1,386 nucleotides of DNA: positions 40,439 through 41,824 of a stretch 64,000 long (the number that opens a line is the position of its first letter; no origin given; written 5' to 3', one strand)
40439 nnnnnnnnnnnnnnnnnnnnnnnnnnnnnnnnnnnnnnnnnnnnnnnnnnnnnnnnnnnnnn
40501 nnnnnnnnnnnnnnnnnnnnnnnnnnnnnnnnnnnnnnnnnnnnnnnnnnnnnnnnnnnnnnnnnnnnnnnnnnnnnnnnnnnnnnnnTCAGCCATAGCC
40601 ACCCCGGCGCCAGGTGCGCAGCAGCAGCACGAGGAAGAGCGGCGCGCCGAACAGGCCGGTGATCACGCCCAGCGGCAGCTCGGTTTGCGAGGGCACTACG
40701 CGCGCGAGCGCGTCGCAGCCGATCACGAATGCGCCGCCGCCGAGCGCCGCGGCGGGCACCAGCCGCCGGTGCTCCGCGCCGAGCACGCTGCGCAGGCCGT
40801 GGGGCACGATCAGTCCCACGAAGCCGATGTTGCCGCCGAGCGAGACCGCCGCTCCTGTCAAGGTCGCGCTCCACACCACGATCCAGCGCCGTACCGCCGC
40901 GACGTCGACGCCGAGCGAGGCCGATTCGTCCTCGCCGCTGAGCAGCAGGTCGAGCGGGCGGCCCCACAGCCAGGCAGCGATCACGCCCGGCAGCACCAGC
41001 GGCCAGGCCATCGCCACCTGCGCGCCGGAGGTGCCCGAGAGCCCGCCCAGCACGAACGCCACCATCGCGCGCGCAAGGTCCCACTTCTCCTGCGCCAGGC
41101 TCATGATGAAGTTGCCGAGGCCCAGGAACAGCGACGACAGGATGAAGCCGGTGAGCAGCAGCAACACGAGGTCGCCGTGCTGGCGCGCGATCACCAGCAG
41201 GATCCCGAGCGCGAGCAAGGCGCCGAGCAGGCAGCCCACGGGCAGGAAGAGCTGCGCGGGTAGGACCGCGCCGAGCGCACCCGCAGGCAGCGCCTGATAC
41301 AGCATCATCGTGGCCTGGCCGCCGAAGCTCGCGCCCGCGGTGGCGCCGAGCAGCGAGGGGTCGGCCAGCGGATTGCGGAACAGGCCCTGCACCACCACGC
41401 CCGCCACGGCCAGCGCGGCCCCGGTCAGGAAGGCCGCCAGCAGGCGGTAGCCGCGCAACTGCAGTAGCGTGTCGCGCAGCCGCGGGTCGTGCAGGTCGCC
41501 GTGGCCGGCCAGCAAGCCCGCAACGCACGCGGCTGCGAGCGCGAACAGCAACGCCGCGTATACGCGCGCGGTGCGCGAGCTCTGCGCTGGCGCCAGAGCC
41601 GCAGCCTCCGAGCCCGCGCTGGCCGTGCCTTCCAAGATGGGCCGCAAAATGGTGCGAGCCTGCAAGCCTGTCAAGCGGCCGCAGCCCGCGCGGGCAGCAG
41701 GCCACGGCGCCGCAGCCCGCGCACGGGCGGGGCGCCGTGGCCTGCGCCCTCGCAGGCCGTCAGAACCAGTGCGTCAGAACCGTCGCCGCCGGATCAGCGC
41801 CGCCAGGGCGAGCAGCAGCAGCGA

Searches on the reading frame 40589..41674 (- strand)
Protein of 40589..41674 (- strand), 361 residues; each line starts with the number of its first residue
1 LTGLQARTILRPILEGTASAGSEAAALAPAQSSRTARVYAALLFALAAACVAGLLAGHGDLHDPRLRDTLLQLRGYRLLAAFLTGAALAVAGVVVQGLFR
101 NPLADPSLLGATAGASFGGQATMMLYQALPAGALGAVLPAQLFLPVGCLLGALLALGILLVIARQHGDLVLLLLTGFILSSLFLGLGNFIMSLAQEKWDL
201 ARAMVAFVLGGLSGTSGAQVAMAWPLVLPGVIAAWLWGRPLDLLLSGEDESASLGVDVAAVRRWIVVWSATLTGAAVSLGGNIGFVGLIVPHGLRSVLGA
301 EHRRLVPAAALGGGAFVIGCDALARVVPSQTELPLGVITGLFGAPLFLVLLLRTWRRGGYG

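Call 35: search_protein_families(library=pfam, proteins=[window:40589-41674:-], max_evalue=0.0001)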
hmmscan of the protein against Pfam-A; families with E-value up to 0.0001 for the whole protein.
window:40589-41674:- (361 aa): 1 family
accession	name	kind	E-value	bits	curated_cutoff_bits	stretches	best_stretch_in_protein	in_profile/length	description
PF01032.23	FecCD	-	2.2e-69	234.3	26.5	1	63-353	31-311/311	FecCD transport family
